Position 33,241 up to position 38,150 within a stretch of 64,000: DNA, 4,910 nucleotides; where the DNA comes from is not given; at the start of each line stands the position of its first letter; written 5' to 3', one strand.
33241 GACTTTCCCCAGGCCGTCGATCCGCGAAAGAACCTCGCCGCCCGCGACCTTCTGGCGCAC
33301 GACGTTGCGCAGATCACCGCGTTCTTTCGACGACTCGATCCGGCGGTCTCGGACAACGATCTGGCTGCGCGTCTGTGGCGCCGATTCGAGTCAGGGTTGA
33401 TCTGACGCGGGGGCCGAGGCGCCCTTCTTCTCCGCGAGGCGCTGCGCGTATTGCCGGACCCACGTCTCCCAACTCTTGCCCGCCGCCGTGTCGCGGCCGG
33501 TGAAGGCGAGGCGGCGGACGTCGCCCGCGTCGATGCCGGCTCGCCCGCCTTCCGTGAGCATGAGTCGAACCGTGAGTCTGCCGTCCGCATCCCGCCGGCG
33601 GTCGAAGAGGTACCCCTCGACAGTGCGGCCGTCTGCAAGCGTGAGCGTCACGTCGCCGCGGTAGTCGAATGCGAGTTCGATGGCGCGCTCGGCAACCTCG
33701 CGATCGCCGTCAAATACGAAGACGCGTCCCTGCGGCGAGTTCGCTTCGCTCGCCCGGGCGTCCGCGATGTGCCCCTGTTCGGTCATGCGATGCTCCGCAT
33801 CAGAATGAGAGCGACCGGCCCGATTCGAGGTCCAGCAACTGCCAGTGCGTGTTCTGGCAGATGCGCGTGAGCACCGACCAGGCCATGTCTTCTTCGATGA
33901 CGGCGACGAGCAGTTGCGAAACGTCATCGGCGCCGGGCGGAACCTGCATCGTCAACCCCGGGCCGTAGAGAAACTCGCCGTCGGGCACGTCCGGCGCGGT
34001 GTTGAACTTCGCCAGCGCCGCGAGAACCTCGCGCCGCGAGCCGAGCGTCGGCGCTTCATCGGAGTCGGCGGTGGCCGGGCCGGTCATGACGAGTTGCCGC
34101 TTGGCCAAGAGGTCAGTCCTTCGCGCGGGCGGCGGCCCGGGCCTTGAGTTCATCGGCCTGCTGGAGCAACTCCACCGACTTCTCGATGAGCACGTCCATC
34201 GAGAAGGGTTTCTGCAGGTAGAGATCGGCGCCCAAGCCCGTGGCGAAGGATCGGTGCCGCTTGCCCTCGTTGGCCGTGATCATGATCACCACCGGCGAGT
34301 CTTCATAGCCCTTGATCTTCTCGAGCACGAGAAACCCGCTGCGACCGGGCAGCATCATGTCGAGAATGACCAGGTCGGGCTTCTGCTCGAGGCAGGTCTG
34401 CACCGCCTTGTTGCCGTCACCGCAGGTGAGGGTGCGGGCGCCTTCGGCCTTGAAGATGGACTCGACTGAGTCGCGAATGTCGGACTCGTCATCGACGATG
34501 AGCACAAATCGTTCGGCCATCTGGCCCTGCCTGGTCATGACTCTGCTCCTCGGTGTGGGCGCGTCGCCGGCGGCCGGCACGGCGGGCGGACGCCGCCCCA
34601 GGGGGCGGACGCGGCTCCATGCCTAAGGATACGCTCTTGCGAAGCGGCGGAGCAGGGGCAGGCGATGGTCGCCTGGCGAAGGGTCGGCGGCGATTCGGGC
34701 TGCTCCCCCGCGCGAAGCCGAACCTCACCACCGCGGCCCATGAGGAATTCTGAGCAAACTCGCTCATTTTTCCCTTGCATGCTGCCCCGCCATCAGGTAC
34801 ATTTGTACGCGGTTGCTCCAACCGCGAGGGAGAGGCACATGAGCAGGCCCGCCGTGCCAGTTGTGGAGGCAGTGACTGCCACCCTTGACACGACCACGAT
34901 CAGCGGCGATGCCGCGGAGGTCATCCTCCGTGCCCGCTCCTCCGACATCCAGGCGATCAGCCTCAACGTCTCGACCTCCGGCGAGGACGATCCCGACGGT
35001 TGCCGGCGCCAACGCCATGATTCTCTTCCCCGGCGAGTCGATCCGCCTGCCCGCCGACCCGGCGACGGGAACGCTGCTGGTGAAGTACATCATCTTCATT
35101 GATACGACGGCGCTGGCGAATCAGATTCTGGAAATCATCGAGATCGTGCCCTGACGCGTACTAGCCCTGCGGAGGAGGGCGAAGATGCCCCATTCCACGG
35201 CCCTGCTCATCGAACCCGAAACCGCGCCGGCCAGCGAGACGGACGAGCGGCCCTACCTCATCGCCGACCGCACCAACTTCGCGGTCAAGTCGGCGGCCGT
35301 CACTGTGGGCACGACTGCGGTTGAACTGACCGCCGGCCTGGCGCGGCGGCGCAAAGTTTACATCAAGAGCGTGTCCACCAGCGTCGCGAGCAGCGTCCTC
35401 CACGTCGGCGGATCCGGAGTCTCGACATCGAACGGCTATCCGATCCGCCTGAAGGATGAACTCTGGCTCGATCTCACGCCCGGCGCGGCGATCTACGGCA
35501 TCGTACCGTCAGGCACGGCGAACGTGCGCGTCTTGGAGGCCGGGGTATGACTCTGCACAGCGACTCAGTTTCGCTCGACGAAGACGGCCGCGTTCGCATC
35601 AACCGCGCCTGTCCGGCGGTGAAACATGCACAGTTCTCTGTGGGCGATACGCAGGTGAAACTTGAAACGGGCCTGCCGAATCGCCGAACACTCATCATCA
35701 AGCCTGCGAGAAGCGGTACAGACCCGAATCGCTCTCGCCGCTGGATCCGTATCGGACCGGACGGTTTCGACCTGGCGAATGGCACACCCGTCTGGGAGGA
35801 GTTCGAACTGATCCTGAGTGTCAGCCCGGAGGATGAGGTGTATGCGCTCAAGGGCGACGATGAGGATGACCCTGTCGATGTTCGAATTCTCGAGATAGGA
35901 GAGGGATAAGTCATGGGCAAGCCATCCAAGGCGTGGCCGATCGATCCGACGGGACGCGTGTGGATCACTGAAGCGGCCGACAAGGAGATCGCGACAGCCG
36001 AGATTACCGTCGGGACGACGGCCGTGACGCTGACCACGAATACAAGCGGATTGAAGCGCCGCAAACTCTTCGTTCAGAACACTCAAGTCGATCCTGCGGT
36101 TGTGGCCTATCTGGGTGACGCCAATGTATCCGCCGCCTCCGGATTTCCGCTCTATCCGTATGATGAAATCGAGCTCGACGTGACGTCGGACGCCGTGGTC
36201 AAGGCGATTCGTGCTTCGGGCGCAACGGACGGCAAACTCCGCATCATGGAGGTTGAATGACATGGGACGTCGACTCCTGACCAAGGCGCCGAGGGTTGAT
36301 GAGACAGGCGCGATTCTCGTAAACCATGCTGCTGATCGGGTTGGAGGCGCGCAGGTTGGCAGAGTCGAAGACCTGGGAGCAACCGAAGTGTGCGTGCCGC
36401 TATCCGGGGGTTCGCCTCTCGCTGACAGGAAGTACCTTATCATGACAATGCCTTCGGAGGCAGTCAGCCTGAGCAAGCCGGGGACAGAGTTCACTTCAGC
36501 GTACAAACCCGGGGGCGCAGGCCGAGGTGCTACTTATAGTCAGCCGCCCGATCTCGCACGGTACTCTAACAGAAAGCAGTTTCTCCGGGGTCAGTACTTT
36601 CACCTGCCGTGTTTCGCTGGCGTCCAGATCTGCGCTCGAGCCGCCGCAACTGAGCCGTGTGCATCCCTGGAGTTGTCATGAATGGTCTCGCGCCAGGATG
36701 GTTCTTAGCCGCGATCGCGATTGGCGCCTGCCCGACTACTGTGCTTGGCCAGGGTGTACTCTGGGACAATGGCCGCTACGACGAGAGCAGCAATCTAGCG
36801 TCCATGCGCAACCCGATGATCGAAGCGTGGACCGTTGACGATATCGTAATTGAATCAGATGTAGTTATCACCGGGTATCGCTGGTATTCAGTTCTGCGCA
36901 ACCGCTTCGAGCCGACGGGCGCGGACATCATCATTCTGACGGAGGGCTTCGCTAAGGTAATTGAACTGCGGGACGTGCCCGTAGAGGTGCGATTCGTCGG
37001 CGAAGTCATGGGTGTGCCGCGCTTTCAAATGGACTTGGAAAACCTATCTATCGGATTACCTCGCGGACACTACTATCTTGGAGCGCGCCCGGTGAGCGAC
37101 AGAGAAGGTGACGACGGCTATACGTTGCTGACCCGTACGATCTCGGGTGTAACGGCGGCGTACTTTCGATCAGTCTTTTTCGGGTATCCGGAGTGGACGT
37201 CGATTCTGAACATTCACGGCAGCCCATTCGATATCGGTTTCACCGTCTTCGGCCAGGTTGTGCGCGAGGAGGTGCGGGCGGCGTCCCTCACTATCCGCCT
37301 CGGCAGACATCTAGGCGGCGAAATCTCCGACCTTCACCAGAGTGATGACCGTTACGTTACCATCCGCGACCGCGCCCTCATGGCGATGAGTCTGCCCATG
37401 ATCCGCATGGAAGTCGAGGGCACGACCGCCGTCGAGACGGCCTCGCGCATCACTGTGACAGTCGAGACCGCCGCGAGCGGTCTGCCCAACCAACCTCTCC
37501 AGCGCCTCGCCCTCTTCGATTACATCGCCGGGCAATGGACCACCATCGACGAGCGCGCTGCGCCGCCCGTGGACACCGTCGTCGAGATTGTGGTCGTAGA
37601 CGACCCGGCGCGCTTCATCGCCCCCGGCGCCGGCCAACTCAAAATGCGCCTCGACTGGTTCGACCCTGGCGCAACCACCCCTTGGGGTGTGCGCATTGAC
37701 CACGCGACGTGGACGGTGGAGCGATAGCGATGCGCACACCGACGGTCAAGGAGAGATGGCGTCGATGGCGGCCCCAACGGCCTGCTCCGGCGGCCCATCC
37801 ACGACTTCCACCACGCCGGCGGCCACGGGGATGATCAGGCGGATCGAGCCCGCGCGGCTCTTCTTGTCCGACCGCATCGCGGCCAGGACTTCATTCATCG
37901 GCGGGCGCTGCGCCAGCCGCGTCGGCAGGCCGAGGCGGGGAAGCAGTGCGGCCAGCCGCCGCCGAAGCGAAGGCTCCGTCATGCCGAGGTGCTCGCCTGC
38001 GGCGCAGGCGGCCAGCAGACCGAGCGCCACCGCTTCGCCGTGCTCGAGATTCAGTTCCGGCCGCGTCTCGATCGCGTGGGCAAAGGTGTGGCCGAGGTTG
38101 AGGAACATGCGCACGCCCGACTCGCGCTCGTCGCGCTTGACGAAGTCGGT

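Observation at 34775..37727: Compositionally foreign, tightly coupled operon: five tandem divergent paralogs of an unnamed ~115-aa protein plus a secreted partner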

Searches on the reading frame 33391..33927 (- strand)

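Call 3: search_protein_families(library=pfam, max_evalue=1, proteins=[window:33391-33927:-])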
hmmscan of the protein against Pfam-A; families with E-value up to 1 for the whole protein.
window:33391-33927:- (178 aa): 1 family
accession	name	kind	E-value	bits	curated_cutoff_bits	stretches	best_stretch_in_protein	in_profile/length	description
PF07073.17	ROF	-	0.21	12.2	27.6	0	83-112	10-39/80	Modulator of Rho-dependent transcription termination (ROF)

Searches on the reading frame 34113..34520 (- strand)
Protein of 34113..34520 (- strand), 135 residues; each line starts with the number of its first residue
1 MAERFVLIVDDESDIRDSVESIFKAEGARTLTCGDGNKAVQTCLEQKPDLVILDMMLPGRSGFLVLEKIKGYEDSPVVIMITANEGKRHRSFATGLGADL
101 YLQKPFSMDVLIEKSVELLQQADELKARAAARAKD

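Call 3: search_protein_families(library=pfam, max_evalue=1, proteins=[window:34113-34520:-])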
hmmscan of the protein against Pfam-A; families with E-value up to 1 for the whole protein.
window:34113-34520:- (135 aa): 1 family
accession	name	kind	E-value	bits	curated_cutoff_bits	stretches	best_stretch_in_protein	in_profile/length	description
PF00072.30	Response_reg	-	9.7e-26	90.6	30.2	1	6-114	1-109/111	Response regulator receiver domain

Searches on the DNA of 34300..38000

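Call 72: search_rna_families(source=window, start=34300, end=38000, threshold=evalue, max_evalue=1)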
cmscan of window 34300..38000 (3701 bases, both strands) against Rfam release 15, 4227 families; matches with E-value up to 1: 0.
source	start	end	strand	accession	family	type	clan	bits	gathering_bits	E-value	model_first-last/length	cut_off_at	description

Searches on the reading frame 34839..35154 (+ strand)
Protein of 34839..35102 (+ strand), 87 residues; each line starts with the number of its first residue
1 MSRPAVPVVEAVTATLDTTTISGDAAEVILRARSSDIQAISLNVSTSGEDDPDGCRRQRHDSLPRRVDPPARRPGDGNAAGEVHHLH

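Call 3: search_protein_families(library=pfam, max_evalue=1, proteins=[window:34839-35102:+, window:34885-35154:+])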
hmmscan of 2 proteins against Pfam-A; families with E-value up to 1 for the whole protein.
window:34839-35102:+ (87 aa): 0 families

window:34885-35154:+ (89 aa): 0 families

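Call 4: search_protein_families(library=phrogs, max_evalue=1, proteins=[window:34839-35102:+, window:34885-35154:+])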
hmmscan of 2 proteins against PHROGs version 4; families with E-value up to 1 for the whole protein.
window:34839-35102:+ (87 aa): 0 families

window:34885-35154:+ (89 aa): 0 families

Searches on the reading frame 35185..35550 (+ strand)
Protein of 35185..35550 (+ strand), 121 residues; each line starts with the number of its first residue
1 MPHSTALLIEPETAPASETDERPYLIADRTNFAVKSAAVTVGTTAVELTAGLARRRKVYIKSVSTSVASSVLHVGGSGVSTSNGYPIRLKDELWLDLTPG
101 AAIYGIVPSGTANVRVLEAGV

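Call 3: search_protein_families(library=pfam, max_evalue=1, proteins=[window:35185-35550:+])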
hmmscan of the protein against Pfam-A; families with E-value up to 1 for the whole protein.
window:35185-35550:+ (121 aa): 1 family
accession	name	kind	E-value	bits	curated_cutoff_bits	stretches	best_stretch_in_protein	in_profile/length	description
PF08142.18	AARP2CN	-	0.2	11.8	23.8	1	20-47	9-40/73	AARP2CN (NUC121) domain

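Call 4: search_protein_families(library=phrogs, max_evalue=1, proteins=[window:35185-35550:+])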
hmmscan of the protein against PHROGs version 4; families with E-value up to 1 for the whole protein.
window:35185-35550:+ (121 aa): 1 family
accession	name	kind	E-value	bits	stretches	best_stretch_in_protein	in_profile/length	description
phrog_30212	-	unknown function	3.8e-05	24.6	1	25-119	110-201/202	-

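Call 40: search_protein_families(library=padloc, max_evalue=1, proteins=[window:35185-35550:+])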
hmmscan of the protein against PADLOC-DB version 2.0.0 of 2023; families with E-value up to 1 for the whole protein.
window:35185-35550:+ (121 aa): 1 family
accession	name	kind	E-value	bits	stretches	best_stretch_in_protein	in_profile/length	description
PDLC02858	DpdF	-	0.016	11.8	1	27-107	411-491/504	DpdF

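Call 41: search_protein_families(library=ncbifam, max_evalue=1, proteins=[window:35185-35550:+])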
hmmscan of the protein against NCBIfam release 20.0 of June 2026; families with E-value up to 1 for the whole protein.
window:35185-35550:+ (121 aa): 0 families

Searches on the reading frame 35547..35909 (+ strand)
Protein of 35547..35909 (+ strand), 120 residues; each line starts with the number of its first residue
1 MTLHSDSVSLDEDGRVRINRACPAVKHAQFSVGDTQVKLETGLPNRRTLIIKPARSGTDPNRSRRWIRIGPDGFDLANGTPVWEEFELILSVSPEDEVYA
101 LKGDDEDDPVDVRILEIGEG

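Call 3: search_protein_families(library=pfam, max_evalue=1, proteins=[window:35547-35909:+])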
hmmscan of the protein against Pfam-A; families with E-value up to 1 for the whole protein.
window:35547-35909:+ (120 aa): 0 families

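Call 4: search_protein_families(library=phrogs, max_evalue=1, proteins=[window:35547-35909:+])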
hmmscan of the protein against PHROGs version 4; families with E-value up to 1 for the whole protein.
window:35547-35909:+ (120 aa): 0 families

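Call 40: search_protein_families(library=padloc, max_evalue=1, proteins=[window:35547-35909:+])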
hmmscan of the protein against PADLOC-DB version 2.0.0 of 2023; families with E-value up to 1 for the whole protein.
window:35547-35909:+ (120 aa): 0 families

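Call 41: search_protein_families(library=ncbifam, max_evalue=1, proteins=[window:35547-35909:+])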
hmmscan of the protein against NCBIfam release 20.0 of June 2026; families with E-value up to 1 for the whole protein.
window:35547-35909:+ (120 aa): 0 families

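Call 87: find_related_loci(query=window:35547-35906:+, collection=viral_contigs, flank=8000)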
Query window:35547-35906:+ (120 aa) in viral_contigs; peptide patterns used: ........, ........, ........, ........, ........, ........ (x = any residue, [..] = any of these).
21 stretches matched a pattern, but none encodes a relative of the query by tblastn (E <= 1e-3).

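Call 88: find_related_loci(query=window:35547-35906:+, collection=metagenome_contigs, flank=8000)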
Query window:35547-35906:+ (120 aa) in metagenome_contigs; peptide patterns used: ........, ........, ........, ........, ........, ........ (x = any residue, [..] = any of these).
319 stretches matched a pattern; 8 encode a relative of the query (tblastn E <= 1e-3); 8 distinct loci.
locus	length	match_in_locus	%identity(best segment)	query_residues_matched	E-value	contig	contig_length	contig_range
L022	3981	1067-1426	88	1-120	1e-70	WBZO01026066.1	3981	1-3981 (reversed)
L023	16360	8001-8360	88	1-120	7e-70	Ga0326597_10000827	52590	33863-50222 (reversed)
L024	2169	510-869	83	1-120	4e-67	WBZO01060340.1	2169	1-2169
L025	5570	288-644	77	1-119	8e-61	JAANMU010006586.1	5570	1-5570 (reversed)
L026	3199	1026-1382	66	1-119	8e-51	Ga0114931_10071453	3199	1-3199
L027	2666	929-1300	55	1-120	3e-42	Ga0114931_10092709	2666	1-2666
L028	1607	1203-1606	97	1-118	5e-19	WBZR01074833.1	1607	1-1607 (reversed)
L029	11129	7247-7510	29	14-95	6e-6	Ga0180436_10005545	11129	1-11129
